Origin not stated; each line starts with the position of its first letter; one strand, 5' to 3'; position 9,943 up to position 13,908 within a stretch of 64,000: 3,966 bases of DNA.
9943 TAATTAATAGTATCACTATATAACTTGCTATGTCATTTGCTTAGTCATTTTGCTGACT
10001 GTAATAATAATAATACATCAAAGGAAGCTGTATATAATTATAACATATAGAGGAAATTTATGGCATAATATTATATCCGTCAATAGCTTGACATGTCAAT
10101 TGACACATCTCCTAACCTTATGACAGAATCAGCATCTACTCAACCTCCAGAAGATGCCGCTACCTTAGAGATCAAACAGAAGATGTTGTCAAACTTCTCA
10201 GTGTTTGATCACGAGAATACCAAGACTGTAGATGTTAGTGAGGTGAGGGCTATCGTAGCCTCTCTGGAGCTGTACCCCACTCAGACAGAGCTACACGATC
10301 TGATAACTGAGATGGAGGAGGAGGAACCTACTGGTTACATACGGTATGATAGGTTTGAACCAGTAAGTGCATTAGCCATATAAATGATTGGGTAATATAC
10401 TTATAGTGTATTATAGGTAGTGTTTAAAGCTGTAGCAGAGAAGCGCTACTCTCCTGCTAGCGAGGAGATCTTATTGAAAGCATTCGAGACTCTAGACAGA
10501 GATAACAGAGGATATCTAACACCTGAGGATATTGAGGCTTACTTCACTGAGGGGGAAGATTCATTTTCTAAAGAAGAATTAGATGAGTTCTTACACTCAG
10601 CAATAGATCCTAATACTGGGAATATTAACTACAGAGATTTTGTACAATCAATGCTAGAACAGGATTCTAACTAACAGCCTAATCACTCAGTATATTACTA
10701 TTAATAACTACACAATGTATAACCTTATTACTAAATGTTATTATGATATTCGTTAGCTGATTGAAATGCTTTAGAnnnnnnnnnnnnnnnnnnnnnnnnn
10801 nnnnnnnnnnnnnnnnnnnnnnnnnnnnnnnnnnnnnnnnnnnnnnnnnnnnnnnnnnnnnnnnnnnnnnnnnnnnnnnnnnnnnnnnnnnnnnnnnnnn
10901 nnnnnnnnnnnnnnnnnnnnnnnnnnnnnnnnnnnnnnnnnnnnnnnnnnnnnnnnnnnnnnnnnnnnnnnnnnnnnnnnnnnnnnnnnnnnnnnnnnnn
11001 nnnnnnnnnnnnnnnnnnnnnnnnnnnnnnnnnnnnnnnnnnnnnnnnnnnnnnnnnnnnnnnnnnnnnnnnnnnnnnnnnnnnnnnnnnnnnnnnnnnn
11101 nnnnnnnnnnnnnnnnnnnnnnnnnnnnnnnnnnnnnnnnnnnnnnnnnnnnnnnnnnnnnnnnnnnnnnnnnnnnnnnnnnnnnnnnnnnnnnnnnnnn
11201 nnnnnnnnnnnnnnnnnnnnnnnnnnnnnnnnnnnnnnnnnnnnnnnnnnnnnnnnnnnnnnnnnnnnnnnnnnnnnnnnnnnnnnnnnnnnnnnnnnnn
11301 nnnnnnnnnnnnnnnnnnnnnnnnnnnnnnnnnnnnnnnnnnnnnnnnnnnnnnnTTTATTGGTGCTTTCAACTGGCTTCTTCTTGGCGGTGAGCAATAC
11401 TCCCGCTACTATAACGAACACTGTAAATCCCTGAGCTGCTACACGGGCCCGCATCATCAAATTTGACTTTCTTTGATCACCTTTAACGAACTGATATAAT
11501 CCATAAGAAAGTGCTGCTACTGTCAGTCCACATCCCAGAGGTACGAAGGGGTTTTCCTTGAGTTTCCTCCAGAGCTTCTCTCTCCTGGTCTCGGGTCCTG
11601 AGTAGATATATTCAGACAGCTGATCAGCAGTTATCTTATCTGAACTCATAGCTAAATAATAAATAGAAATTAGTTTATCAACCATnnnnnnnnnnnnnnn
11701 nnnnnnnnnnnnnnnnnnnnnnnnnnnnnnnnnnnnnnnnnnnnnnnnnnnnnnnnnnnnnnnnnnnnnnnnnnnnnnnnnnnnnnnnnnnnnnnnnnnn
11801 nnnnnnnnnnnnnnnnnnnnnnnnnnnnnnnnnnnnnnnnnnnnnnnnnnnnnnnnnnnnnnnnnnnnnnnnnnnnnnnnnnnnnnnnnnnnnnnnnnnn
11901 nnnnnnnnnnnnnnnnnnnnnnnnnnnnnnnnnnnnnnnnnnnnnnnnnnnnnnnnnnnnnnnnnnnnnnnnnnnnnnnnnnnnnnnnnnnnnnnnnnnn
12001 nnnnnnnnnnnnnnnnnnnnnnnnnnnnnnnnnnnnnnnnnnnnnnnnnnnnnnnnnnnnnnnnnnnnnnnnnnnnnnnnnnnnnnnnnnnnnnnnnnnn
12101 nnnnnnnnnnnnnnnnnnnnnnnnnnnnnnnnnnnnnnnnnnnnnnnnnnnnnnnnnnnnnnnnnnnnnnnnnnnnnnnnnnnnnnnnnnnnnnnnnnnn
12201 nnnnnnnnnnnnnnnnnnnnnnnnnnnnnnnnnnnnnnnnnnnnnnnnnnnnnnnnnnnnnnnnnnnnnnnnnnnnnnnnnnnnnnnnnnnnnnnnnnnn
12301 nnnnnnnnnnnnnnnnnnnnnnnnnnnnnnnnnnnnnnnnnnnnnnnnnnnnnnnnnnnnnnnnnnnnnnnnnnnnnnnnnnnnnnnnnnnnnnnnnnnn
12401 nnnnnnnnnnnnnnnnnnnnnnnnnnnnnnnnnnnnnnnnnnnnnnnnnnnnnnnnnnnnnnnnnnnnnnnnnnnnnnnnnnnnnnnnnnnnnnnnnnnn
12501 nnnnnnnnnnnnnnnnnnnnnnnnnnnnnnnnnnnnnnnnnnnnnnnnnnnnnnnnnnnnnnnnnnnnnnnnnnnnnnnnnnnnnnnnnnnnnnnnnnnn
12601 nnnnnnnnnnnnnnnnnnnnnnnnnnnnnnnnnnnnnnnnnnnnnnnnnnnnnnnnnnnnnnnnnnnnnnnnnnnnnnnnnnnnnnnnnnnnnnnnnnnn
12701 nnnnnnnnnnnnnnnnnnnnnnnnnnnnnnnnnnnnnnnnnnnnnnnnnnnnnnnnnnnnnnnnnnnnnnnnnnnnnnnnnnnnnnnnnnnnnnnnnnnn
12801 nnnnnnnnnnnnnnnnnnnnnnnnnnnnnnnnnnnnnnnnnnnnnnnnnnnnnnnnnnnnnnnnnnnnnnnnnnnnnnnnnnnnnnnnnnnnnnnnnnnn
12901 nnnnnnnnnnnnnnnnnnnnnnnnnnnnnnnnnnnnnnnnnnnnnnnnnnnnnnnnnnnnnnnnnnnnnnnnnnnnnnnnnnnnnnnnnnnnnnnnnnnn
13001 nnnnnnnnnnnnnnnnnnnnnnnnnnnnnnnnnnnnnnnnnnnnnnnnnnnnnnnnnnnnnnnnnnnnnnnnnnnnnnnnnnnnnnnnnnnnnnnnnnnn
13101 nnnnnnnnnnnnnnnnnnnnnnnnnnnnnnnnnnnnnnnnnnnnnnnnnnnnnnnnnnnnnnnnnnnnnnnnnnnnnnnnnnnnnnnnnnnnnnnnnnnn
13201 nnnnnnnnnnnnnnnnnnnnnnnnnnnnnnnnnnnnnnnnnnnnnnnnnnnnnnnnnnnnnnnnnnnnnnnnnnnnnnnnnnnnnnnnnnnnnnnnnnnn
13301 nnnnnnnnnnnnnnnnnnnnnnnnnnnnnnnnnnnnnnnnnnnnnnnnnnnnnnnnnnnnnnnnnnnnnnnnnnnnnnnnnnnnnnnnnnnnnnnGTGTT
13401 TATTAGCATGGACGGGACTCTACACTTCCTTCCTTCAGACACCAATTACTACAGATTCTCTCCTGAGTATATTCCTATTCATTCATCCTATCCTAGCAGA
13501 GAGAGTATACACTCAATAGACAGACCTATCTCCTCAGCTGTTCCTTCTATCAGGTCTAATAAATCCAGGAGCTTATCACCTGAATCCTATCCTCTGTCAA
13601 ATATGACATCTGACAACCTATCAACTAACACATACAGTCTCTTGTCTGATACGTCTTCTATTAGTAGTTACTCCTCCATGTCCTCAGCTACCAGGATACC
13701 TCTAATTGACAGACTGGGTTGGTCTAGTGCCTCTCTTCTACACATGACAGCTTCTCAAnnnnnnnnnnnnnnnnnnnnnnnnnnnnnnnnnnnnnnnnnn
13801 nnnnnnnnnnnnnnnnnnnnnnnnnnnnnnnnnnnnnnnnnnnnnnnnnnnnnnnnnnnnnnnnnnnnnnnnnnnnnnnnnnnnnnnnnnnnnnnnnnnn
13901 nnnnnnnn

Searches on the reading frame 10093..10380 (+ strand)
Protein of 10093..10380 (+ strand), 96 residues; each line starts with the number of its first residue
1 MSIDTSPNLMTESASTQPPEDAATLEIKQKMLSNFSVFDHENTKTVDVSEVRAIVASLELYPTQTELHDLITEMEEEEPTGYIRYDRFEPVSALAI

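Call 40: search_protein_families(library=pfam, proteins=[window:10093-10380:+], max_evalue=0.01)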
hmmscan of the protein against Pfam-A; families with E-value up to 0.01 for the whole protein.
window:10093-10380:+ (96 aa): 2 families
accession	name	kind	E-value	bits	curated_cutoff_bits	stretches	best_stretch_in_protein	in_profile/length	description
PF13405.12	EF-hand_6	-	0.0036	17.4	25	0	33-57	4-28/30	EF-hand domain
PF14658.12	EF-hand_9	-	0.0049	17.7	37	1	33-89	2-59/66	EF-hand domain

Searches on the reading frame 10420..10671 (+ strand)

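Call 40: search_protein_families(library=pfam, proteins=[window:10420-10671:+], max_evalue=0.01)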
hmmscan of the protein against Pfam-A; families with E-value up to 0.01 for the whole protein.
window:10420-10671:+ (84 aa): 4 families
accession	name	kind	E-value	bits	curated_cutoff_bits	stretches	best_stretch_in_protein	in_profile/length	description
PF13499.12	EF-hand_7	-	8.6e-11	42.5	30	1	18-78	4-66/67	EF-hand domain pair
PF13405.12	EF-hand_6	-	4.8e-06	26.3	25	1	18-43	2-27/30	EF-hand domain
PF00036.39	EF-hand_1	-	3.2e-05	23.6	25.4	1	18-43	2-27/29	EF hand domain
PF08726.16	EFhand_Ca_insen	-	0.0003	21.3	27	1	14-79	4-68/69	Ca2+ insensitive EF hand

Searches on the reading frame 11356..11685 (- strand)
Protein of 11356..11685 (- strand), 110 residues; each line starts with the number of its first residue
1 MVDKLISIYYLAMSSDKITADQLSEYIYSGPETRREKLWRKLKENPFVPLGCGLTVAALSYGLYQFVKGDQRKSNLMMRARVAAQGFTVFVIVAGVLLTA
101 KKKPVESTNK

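Call 40: search_protein_families(library=pfam, proteins=[window:11356-11685:-], max_evalue=0.01)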
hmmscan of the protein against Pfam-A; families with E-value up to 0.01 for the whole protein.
window:11356-11685:- (110 aa): 1 family
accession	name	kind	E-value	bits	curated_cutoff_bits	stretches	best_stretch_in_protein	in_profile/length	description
PF04588.18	HIG_1_N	-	3.1e-24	85.3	22.4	1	44-95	1-52/52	Hypoxia induced protein conserved region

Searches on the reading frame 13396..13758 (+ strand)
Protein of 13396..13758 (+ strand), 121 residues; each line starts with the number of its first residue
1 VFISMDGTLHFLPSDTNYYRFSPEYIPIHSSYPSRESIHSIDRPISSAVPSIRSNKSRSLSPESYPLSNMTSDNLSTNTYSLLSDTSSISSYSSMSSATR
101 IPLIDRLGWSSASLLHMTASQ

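Call 25: find_homologous_proteins(query=window:13396-13758:+, max_evalue=0.00001)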
Query window:13396-13758:+ (121 aa): 1 proteins with E <= 0.00001 among 13 candidates.
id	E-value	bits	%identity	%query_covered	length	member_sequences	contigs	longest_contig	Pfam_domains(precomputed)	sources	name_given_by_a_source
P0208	4.5e-34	135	67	97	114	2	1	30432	-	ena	-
